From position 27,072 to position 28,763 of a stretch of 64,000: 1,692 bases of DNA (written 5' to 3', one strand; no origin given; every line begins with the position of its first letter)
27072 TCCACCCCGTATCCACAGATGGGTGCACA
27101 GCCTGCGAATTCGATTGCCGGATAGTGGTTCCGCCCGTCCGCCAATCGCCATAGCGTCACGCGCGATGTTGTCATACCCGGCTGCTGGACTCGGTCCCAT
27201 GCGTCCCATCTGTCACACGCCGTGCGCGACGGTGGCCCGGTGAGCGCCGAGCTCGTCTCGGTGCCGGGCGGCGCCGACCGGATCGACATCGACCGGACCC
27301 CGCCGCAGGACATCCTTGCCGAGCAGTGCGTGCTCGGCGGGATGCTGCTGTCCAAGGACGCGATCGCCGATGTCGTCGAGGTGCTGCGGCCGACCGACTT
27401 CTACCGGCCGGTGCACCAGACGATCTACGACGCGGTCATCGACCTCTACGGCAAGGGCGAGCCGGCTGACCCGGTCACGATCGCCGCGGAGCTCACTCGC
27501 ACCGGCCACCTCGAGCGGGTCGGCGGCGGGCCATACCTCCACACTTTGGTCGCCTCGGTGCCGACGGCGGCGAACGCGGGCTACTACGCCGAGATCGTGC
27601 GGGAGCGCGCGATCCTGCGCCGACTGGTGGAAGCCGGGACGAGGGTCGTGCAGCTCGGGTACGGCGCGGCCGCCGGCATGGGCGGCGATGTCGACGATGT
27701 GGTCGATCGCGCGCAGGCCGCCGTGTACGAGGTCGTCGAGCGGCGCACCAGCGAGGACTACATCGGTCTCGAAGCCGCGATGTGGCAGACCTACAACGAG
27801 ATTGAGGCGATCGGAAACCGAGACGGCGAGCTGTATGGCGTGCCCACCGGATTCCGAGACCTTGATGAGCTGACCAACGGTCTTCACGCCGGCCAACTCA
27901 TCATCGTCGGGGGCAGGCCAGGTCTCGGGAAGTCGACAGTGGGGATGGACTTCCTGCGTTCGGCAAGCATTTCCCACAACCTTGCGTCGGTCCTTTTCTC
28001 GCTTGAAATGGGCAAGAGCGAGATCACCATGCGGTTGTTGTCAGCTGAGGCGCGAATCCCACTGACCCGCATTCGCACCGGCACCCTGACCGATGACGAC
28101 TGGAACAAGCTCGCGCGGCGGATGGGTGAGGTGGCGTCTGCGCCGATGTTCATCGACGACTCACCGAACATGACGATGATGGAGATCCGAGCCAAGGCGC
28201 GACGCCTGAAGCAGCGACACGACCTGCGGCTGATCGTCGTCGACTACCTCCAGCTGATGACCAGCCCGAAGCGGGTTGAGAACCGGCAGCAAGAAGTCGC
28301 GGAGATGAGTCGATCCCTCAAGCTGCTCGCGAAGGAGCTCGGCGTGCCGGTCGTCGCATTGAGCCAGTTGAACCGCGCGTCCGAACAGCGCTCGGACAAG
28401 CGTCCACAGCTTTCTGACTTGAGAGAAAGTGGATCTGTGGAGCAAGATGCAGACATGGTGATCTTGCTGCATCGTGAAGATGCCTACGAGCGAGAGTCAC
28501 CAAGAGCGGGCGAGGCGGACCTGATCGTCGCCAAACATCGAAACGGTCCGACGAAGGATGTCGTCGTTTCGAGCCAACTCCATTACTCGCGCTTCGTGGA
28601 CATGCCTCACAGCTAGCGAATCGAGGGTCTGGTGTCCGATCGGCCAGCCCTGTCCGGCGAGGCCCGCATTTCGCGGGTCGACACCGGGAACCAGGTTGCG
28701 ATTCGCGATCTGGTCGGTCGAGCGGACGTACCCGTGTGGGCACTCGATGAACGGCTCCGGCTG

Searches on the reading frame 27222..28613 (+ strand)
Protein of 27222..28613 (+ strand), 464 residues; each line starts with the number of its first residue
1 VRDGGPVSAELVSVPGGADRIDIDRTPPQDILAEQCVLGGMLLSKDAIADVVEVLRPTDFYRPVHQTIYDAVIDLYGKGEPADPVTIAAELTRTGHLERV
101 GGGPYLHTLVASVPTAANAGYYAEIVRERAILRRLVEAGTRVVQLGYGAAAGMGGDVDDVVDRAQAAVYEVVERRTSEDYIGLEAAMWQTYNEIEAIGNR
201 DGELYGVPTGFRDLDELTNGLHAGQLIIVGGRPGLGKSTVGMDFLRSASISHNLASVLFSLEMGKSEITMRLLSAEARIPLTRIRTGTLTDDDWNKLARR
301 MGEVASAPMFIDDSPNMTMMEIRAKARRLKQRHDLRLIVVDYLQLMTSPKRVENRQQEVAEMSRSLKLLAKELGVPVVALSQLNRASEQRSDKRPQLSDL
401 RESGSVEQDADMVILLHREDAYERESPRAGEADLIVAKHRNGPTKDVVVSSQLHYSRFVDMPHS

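Call 3: search_protein_families(library=pfam, proteins=[window:27222-28613:+], max_evalue=1)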
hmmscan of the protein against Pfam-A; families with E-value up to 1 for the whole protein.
window:27222-28613:+ (464 aa): 9 families
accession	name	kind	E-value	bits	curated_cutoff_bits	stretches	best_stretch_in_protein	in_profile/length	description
PF03796.21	DnaB_C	-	5.1e-102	341.1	27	1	206-459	1-254/255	DnaB-like helicase C terminal domain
PF00772.26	DnaB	-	3.9e-35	120.5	23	1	27-128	2-103/103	DnaB-like helicase N terminal domain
PF13481.12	AAA_25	-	4.8e-16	59.4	27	1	214-385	22-192/195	AAA domain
PF06745.19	ATPase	-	2.4e-07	30.8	26.6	1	207-346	1-131/231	KaiC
PF13401.12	AAA_22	-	0.0093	16.7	27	1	224-364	5-102/130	AAA domain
PF13472.12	Lipase_GDSL_2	-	0.026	15.5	32.9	1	322-390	89-159/178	GDSL-like Lipase/Acylhydrolase family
PF09848.15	SLFN-g3_helicase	-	0.038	13.7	24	1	225-379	2-122/354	Schlafen group 3, DNA/RNA helicase domain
PF13191.12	AAA_16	-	0.042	14.8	32.6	1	214-344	12-142/167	AAA ATPase domain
PF07088.17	GvpD_P-loop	-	0.14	12.5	24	1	222-280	8-64/189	GvpD gas vesicle protein, P-loop domain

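Call 4: search_protein_families(library=ncbifam, proteins=[window:27222-28613:+], max_evalue=1)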
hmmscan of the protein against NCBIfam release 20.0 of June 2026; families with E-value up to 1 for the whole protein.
window:27222-28613:+ (464 aa): 22 families
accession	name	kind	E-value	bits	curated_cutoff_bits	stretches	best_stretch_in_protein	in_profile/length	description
NF005852.0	PRK07773.1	equivalog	5.4e-205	683.4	780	2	21-405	18-398/886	replicative DNA helicase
TIGR00665.1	DnaB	equivalog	2.7e-156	520.8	385.25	1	27-461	2-433/435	replicative DNA helicase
NF004384.0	PRK05748.1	equivalog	1.5e-154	514.9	525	1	23-461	6-442/452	replicative DNA helicase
NF004109.0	PRK05595.1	equivalog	6.4e-132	440.4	737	1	26-461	7-438/444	replicative DNA helicase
NF006443.0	PRK08760.1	equivalog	7.1e-130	433.5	741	1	19-463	25-469/476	replicative DNA helicase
TIGR03600.1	phage_DnaB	exception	2.1e-126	422.3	498.65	1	31-449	2-419/421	phage replicative helicase, DnaB family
NF005424.0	PRK07004.1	equivalog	2.3e-120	402.3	834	1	20-460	8-450/460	replicative DNA helicase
NF006606.0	PRK09165.1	equivalog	1.8e-119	399.5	540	1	25-461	19-487/497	replicative DNA helicase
NF040583.1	dnaB_SPI-7_type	exception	6.3e-119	397.9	655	1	31-461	5-434/434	SPI-7-type island replicative DNA helicase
NF006458.0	PRK08840.1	equivalog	2.4e-116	389.2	884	1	20-459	13-454/464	replicative DNA helicase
NF005945.0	PRK08006.1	equivalog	1.2e-111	373.9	898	1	25-459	25-461/471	replicative DNA helicase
NF005369.0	PRK06904.1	equivalog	1.9e-110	369.8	809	1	26-460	24-463/474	replicative DNA helicase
NF006306.0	PRK08506.1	equivalog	2.7e-108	362.6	596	1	31-463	7-453/472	replicative DNA helicase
NF005240.0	PRK06749.1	subfamily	1.9e-85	287.2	686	1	29-461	4-427/428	replicative DNA helicase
NF004967.0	PRK06321.1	equivalog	1.3e-84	284.8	751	1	26-458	15-462/472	replicative DNA helicase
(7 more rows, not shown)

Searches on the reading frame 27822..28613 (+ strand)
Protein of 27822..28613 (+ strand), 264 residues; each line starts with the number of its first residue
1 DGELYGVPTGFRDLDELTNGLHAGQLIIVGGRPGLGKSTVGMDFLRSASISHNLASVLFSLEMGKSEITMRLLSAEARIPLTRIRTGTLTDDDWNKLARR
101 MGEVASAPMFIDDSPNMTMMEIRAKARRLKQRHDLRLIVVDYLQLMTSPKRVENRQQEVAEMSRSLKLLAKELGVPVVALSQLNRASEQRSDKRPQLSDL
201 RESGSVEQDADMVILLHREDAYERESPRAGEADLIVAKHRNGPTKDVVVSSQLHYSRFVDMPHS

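Call 55: find_related_loci(query=window:27822-28613:+, collection=metagenome_contigs, flank=4000)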
Query window:27822-28613:+ (264 aa) in metagenome_contigs; peptide patterns used: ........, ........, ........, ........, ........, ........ (x = any residue, [..] = any of these).
599 stretches matched a pattern (row limit reached: there are more); 585 encode a relative of the query (tblastn E <= 1e-3); the best 80 are kept; 80 distinct loci.
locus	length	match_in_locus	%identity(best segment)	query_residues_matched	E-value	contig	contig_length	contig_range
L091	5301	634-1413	82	2-261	2e-150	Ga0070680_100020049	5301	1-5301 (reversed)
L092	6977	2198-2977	82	2-261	2e-146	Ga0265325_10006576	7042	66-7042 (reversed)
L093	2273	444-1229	79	2-263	3e-149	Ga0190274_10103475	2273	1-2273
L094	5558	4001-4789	78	1-263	3e-140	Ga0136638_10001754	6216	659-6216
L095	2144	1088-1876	78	1-263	2e-148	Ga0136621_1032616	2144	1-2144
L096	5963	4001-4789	76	1-263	3e-139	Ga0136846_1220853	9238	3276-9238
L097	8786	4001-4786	76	2-263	3e-138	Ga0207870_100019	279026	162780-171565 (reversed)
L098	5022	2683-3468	76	2-263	1e-139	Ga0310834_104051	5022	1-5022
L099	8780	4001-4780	76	2-261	3e-138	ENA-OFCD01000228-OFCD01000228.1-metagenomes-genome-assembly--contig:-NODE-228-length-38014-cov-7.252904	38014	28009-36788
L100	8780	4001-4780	77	4-263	2e-138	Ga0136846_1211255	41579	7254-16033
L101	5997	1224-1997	77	4-261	4e-138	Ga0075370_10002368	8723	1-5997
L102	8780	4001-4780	78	4-263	7e-138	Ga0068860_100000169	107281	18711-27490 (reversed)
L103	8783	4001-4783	76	1-261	8e-138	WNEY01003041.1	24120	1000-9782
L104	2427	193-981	76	1-263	5e-145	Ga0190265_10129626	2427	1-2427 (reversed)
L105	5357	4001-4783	75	1-261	2e-137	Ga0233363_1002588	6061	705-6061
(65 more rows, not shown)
